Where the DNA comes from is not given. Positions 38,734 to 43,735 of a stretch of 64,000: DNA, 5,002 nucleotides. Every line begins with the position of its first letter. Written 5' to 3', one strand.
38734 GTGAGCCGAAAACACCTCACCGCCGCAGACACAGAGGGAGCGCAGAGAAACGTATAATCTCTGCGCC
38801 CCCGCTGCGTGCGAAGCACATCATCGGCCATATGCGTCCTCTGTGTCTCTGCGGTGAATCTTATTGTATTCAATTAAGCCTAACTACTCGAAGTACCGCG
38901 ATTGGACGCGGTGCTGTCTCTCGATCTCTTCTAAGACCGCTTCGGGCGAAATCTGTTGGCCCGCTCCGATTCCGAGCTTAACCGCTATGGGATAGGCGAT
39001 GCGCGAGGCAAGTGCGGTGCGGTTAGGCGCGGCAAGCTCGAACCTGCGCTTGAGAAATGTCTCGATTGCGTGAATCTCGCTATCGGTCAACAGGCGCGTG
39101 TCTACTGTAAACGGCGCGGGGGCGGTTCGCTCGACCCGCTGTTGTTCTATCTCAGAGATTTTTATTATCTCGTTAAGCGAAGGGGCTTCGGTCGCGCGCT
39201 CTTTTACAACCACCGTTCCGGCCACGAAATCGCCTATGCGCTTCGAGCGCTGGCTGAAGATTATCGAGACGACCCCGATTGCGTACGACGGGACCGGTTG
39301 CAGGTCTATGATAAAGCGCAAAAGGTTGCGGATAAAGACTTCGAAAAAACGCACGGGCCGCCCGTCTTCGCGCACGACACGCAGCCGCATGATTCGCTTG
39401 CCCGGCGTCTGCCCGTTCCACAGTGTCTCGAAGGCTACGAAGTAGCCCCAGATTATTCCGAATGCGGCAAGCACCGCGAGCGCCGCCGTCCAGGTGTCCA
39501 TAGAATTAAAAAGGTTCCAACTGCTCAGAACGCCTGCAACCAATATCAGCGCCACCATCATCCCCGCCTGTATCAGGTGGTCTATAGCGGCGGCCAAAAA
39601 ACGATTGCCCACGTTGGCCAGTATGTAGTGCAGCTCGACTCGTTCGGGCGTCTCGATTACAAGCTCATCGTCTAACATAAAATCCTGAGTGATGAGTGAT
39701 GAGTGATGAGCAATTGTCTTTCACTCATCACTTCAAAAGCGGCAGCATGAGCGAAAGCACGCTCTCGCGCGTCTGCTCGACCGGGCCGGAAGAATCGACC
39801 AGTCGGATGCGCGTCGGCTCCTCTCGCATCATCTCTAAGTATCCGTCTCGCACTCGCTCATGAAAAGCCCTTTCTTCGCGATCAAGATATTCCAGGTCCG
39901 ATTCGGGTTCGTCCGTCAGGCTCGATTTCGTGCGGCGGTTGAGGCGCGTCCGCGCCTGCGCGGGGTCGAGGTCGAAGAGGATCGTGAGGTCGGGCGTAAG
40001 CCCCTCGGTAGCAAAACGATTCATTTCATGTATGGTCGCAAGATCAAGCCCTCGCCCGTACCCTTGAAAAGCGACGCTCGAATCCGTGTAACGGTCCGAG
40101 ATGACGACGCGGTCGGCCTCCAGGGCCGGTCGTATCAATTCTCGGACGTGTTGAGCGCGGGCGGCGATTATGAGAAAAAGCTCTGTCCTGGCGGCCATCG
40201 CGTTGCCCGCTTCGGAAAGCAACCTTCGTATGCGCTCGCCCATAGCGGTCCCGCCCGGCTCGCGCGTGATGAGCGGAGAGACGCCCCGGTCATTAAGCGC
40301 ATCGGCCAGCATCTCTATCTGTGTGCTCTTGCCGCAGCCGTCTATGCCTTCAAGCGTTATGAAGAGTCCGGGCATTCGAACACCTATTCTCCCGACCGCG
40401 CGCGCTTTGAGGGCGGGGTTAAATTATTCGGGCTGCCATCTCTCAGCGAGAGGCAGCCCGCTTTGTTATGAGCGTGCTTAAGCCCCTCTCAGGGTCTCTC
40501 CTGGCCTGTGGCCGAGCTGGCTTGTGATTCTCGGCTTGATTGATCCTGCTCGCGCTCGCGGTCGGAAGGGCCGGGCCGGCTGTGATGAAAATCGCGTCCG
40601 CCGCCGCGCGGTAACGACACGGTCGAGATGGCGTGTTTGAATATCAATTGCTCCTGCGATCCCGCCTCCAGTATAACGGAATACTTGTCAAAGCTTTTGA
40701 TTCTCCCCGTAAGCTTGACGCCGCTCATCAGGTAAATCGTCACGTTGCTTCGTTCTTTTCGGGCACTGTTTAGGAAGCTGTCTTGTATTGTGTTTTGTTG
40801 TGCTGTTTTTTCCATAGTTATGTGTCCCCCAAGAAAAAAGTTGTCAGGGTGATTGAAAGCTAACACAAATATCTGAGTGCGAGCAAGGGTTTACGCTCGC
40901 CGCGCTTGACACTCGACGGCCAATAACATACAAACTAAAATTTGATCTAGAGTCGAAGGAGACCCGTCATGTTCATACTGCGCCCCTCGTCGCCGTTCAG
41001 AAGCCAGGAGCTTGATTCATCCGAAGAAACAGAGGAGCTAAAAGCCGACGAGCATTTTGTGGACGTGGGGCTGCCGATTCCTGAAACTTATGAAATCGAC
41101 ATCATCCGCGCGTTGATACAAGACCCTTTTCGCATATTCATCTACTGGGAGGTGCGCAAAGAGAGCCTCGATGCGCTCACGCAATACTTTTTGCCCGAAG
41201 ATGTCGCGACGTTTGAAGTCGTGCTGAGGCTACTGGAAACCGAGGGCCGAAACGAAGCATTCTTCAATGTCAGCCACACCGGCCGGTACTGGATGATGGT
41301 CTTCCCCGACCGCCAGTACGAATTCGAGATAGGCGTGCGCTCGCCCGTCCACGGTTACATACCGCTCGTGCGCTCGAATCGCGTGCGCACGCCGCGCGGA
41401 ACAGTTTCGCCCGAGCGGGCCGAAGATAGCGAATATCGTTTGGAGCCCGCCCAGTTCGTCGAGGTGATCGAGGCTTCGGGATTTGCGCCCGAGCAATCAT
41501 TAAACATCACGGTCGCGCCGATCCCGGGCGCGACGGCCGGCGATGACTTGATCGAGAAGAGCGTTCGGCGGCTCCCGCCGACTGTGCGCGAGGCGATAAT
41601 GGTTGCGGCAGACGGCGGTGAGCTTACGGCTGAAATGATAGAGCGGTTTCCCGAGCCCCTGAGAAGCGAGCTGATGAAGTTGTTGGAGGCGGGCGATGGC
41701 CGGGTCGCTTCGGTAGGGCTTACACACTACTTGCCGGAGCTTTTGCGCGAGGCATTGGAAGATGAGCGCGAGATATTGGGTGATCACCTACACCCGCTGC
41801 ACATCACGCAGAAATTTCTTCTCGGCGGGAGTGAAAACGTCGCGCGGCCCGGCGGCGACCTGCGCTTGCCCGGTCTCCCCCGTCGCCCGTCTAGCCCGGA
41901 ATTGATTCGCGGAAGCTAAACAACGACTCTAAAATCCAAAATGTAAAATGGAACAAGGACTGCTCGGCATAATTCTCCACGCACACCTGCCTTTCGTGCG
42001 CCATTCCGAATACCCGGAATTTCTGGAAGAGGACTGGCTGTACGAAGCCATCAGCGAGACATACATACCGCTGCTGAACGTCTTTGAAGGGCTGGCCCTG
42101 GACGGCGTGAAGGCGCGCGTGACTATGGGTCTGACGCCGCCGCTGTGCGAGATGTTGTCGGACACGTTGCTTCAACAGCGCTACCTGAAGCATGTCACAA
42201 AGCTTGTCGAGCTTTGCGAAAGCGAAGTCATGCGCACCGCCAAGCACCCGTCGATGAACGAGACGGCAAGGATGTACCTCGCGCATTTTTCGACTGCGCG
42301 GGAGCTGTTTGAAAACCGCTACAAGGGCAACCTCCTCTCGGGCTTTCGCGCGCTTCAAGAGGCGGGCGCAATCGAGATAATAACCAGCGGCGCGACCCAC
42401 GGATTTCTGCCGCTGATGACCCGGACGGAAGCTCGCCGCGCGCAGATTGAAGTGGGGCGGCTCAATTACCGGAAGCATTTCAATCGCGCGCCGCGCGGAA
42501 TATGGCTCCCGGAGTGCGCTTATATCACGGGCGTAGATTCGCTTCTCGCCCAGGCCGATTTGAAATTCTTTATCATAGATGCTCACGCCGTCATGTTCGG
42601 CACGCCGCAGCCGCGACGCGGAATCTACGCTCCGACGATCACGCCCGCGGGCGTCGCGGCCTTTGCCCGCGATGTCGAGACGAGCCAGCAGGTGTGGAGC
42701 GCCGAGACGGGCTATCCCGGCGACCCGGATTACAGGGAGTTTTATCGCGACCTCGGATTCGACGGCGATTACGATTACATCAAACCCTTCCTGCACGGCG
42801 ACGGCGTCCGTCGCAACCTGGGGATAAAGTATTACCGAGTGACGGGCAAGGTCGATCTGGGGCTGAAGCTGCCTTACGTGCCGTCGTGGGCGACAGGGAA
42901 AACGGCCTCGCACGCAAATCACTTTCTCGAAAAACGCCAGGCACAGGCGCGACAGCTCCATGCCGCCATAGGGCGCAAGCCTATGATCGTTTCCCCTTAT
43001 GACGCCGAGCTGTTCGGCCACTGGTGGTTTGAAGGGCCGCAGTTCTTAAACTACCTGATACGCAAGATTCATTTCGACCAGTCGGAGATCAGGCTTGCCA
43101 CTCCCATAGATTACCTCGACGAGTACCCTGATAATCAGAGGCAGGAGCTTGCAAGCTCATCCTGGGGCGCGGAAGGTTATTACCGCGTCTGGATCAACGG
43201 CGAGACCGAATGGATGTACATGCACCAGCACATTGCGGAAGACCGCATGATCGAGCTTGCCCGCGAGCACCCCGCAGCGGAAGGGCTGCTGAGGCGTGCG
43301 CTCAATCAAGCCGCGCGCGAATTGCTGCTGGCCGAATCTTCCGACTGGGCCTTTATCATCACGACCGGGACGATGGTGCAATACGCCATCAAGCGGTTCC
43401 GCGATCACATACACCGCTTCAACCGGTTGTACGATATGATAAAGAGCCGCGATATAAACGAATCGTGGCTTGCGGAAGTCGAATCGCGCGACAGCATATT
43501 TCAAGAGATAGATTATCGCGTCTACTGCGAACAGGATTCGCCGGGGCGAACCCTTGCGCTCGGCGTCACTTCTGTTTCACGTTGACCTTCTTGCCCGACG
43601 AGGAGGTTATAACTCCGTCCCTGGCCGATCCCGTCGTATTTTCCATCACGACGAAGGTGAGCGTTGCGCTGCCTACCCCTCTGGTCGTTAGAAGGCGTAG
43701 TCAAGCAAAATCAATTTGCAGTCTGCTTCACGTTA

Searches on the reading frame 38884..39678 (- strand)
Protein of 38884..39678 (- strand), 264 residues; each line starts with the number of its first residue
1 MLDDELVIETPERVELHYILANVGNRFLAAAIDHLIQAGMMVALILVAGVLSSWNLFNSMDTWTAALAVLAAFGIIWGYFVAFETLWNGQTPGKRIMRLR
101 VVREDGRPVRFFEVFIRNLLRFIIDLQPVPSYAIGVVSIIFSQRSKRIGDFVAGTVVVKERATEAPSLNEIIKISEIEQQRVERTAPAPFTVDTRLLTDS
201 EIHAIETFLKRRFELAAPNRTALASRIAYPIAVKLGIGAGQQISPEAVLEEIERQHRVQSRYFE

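Call 60: search_protein_families(library=pfam, proteins=[window:38884-39678:-], max_evalue=0.0001)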
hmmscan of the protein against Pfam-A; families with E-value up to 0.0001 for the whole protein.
window:38884-39678:- (264 aa): 1 family
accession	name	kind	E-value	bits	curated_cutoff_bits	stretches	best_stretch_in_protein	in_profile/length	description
PF06271.18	RDD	-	1.1e-23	84.5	24.1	1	21-154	2-137/137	RDD family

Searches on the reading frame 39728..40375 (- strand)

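Call 60: search_protein_families(library=pfam, proteins=[window:39728-40375:-], max_evalue=0.0001)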
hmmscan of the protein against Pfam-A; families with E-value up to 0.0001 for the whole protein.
window:39728-40375:- (215 aa): 2 families
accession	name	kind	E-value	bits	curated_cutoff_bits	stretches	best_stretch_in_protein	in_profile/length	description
PF02223.23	Thymidylate_kin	-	1.3e-47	162.3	27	1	8-205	1-184/185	Thymidylate kinase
PF13207.12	AAA_17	-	3.8e-05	24.4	27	0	10-160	2-134/136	AAA domain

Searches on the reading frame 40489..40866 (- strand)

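Call 60: search_protein_families(library=pfam, proteins=[window:40489-40866:-], max_evalue=0.0001)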
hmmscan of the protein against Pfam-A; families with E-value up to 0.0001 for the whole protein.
window:40489-40866:- (125 aa): 1 family
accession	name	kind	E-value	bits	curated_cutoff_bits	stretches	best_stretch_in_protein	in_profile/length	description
PF17209.9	Hfq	-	1e-26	92.8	27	1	27-84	1-58/64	Hfq protein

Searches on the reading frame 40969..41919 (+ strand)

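Call 60: search_protein_families(library=pfam, proteins=[window:40969-41919:+], max_evalue=0.0001)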
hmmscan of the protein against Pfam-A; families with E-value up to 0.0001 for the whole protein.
window:40969-41919:+ (316 aa): 1 family
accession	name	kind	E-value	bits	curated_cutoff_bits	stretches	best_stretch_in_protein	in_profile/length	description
PF16258.11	DUF4912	-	3.7e-13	50.2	29.4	1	41-148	1-114/118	Domain of unknown function (DUF4912)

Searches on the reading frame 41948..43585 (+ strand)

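Call 60: search_protein_families(library=pfam, proteins=[window:41948-43585:+], max_evalue=0.0001)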
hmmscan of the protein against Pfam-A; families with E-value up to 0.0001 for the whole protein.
window:41948-43585:+ (545 aa): 2 families
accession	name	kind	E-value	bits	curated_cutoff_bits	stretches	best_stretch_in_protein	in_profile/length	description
PF09210.16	BE_C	-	7.8e-43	145.4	25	1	426-526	1-101/101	1,4-alpha-glucan branching enzyme, C-terminal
PF03065.20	Glyco_hydro_57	-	6e-39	134.5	21.2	1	8-397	2-286/291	Glycosyl hydrolase family 57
